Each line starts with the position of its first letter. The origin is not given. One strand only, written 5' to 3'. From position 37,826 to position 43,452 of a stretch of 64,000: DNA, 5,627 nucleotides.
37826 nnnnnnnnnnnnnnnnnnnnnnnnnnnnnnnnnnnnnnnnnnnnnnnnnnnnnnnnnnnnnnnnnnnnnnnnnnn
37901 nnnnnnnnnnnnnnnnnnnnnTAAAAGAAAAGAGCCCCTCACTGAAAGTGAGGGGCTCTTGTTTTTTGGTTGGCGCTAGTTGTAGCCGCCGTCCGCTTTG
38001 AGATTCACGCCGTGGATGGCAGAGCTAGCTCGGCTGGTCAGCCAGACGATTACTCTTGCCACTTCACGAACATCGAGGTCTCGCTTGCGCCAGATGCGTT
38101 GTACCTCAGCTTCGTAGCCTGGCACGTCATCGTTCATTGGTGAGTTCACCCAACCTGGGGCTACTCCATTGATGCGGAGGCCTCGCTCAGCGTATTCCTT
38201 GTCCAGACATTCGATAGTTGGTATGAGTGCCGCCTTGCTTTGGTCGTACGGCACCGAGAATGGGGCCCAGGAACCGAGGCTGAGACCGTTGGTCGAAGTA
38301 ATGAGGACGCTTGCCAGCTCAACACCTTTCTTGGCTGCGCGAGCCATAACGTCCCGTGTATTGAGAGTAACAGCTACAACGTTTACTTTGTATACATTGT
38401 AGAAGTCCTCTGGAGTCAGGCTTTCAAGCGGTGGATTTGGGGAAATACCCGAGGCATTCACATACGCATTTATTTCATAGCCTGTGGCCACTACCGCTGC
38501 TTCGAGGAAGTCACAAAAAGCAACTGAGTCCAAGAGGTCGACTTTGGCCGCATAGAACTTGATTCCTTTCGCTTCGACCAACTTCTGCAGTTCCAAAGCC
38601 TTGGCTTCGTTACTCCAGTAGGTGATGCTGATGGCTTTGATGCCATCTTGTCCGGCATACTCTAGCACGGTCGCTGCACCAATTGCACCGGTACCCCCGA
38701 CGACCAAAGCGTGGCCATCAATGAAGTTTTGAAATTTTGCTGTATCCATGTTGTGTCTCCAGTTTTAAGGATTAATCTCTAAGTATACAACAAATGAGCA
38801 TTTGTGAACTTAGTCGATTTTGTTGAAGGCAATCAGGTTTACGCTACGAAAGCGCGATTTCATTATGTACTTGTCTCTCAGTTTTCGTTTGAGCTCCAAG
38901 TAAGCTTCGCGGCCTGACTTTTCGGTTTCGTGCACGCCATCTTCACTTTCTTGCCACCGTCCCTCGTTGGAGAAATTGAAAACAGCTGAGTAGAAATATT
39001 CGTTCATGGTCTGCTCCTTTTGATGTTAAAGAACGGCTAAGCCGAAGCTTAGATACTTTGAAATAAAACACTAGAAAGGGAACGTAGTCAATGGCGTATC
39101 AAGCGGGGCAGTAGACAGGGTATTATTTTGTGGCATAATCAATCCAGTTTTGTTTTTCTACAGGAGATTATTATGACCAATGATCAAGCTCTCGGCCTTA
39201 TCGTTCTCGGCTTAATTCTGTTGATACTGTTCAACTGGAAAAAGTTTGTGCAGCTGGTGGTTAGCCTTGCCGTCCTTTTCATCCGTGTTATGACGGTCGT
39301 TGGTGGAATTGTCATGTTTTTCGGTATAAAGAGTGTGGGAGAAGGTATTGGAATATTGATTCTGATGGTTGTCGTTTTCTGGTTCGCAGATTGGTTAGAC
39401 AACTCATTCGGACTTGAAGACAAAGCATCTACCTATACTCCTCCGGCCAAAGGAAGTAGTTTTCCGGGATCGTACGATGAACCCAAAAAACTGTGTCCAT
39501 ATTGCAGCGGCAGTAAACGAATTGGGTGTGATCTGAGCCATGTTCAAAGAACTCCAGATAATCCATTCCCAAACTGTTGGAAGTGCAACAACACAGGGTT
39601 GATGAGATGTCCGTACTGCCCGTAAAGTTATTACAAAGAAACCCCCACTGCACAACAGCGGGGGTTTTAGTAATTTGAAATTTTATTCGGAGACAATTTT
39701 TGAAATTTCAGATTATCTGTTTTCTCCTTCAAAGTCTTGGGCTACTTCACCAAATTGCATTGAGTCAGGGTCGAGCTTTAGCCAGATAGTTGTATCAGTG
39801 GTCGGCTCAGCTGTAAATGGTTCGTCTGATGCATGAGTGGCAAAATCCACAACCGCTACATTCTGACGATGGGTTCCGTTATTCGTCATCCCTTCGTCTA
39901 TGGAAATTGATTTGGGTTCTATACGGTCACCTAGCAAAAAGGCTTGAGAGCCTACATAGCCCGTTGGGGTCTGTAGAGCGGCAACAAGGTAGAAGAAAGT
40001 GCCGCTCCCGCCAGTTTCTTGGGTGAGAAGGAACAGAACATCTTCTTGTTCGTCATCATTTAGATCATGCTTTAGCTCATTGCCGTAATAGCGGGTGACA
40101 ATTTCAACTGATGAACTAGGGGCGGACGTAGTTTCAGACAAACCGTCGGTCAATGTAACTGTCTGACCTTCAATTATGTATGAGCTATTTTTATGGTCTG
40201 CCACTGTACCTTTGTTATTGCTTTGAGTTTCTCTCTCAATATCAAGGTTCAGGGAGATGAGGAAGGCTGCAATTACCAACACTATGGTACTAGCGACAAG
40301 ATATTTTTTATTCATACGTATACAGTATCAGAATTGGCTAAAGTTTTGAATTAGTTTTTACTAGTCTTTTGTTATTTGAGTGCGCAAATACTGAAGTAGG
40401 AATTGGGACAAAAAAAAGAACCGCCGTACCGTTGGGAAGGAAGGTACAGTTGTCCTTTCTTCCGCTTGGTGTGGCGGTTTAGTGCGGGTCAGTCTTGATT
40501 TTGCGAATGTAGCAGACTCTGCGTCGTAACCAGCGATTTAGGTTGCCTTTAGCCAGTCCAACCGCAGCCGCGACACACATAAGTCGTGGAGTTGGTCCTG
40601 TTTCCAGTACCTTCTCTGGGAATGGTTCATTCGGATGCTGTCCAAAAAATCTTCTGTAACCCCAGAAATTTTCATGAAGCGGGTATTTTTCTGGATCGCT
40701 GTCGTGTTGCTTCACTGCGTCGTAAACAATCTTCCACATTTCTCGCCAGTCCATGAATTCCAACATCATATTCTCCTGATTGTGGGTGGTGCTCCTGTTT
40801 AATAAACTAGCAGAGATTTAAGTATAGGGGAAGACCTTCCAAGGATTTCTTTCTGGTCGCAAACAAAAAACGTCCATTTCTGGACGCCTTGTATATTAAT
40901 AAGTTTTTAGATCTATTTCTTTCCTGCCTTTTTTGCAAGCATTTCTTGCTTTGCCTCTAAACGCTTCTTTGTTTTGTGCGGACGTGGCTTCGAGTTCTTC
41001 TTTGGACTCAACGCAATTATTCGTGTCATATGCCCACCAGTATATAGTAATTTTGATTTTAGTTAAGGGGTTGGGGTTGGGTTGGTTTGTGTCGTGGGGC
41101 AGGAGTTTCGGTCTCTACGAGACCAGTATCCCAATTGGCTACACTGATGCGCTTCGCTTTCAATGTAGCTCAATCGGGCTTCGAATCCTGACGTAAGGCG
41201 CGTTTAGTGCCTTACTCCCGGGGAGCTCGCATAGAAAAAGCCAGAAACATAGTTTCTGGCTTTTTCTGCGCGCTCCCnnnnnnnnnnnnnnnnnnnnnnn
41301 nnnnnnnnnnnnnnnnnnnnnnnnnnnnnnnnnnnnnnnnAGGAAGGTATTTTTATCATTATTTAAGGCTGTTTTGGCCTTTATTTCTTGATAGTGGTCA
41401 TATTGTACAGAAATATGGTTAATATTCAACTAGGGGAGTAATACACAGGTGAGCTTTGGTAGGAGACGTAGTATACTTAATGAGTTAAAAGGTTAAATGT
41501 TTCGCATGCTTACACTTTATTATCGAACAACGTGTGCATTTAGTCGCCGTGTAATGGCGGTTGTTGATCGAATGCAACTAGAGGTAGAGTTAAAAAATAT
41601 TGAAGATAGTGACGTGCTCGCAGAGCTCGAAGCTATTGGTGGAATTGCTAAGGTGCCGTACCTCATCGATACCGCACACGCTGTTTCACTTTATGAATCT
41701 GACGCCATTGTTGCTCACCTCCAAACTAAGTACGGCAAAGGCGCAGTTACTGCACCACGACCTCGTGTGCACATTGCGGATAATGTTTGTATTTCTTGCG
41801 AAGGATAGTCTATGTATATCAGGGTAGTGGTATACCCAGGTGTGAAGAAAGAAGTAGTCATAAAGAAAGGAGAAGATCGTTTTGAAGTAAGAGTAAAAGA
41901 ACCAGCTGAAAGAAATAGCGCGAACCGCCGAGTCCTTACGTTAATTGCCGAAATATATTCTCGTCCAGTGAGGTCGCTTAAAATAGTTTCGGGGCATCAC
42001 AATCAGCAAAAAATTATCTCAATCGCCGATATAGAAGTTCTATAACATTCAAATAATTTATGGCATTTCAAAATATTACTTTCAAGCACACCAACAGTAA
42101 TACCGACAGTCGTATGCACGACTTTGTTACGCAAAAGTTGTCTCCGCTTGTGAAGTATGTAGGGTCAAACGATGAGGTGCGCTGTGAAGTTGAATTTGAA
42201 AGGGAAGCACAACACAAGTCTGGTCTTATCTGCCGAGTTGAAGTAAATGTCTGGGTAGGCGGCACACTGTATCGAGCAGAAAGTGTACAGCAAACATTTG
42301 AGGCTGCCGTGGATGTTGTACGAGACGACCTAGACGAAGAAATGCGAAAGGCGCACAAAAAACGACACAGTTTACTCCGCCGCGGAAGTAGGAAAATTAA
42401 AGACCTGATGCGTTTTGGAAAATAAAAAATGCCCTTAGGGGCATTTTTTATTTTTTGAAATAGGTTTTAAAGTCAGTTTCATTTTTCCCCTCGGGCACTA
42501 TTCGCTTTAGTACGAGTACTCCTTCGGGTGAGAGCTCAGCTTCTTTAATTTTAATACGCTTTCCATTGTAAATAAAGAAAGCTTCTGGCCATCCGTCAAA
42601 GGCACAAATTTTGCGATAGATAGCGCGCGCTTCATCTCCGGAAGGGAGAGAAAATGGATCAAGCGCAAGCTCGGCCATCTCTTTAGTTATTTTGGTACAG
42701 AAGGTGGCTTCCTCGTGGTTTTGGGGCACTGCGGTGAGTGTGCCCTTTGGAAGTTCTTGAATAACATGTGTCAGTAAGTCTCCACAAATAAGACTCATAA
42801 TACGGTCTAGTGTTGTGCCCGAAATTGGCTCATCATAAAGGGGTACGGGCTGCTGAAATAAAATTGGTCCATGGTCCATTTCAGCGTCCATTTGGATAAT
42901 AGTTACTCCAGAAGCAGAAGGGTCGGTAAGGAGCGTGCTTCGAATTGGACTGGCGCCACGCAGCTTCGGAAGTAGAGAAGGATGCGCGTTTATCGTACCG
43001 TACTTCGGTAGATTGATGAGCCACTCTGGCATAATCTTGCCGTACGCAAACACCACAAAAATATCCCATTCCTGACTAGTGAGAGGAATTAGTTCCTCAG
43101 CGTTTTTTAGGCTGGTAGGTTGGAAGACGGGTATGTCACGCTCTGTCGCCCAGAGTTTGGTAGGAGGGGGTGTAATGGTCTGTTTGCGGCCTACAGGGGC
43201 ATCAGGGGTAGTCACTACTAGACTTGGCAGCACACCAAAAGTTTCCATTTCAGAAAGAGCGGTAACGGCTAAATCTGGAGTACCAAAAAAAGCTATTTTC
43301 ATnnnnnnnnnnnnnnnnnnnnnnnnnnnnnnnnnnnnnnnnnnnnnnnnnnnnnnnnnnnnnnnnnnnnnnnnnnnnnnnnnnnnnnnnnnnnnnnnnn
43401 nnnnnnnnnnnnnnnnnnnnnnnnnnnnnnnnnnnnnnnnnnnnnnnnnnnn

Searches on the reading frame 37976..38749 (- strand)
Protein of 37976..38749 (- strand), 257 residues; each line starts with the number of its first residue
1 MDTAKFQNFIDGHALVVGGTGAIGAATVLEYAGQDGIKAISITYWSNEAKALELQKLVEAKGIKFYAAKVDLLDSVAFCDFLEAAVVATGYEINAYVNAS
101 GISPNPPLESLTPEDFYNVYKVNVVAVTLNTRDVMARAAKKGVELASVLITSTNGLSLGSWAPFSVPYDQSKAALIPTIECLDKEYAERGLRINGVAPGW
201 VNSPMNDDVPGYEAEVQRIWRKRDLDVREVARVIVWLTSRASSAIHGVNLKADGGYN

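Call 46: search_protein_families(library=pfam, proteins=[window:37976-38749:-], max_evalue=0.001)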
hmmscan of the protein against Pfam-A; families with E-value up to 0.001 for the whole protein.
window:37976-38749:- (257 aa): 3 families
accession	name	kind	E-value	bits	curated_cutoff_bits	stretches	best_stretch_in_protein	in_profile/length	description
PF13561.12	adh_short_C2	-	3e-28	99.5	27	1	23-257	8-236/236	Enoyl-(Acyl carrier protein) reductase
PF00106.31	adh_short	-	3.5e-24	85.8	26.6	1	13-208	2-189/195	short chain dehydrogenase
PF08659.16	KR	-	2.5e-05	24.7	22.6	1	12-126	1-115/180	KR domain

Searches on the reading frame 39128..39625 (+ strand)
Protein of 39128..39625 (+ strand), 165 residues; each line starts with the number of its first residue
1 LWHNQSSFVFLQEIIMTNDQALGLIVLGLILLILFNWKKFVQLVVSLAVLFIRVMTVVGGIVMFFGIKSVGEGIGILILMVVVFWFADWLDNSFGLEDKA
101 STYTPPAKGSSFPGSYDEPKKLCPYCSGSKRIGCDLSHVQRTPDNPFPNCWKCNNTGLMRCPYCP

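Call 46: search_protein_families(library=pfam, proteins=[window:39128-39625:+], max_evalue=0.001)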
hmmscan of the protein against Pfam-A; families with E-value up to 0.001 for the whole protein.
window:39128-39625:+ (165 aa): 1 family
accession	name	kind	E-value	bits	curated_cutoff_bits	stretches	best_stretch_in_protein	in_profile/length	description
PF23733.2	GRXCR1-2_C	-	1.5e-06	28.5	26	1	122-164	11-46/47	GRXCR1/2, C-terminal domain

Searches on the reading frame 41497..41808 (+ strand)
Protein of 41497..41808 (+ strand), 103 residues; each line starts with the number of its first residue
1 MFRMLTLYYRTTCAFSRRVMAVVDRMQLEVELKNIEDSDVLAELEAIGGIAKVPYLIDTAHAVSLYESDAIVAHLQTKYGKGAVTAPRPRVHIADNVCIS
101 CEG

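Call 46: search_protein_families(library=pfam, proteins=[window:41497-41808:+], max_evalue=0.001)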
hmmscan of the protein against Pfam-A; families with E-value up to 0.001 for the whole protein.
window:41497-41808:+ (103 aa): 4 families
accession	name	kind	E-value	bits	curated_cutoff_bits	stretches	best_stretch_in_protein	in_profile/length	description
PF13417.12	GST_N_3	-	2.8e-10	40.8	22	1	7-80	1-72/75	Glutathione S-transferase, N-terminal domain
PF13409.12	GST_N_2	-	9.1e-06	26.6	25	1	12-77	1-69/70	Glutathione S-transferase, N-terminal domain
PF02798.26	GST_N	-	1.5e-05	25.6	20.9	1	5-76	3-75/76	Glutathione S-transferase, N-terminal domain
PF00462.30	Glutaredoxin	-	3.1e-05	24.5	22.9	1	6-56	2-53/60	Glutaredoxin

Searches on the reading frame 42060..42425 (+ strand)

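Call 46: search_protein_families(library=pfam, proteins=[window:42060-42425:+], max_evalue=0.001)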
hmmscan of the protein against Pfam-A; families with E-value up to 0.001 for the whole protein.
window:42060-42425:+ (121 aa): 1 family
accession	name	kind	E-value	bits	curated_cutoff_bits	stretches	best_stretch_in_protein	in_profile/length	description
PF02482.25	Ribosomal_S30AE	-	1.1e-13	52.1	23.7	1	5-102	2-87/88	Sigma 54 modulation protein / S30EA ribosomal protein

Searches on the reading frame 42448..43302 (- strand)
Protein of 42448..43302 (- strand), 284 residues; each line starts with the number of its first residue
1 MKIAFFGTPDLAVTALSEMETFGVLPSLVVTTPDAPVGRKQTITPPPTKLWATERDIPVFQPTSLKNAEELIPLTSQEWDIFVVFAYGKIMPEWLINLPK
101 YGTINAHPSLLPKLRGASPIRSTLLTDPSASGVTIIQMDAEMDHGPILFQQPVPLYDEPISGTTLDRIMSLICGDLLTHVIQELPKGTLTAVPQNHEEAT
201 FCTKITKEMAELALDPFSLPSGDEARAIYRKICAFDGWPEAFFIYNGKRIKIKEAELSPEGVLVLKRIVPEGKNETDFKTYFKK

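Call 47: search_protein_families(library=pfam, proteins=[window:42448-43302:-], max_evalue=0.001)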
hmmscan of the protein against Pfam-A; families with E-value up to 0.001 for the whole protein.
window:42448-43302:- (284 aa): 2 families
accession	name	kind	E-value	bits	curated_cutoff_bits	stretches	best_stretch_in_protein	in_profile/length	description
PF00551.24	Formyl_trans_N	-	1.4e-25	90.6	26.1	1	1-162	1-163/181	Formyl transferase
PF02911.23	Formyl_trans_C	-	1.4e-07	32.1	21.1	1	223-258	13-48/100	Formyl transferase, C-terminal domain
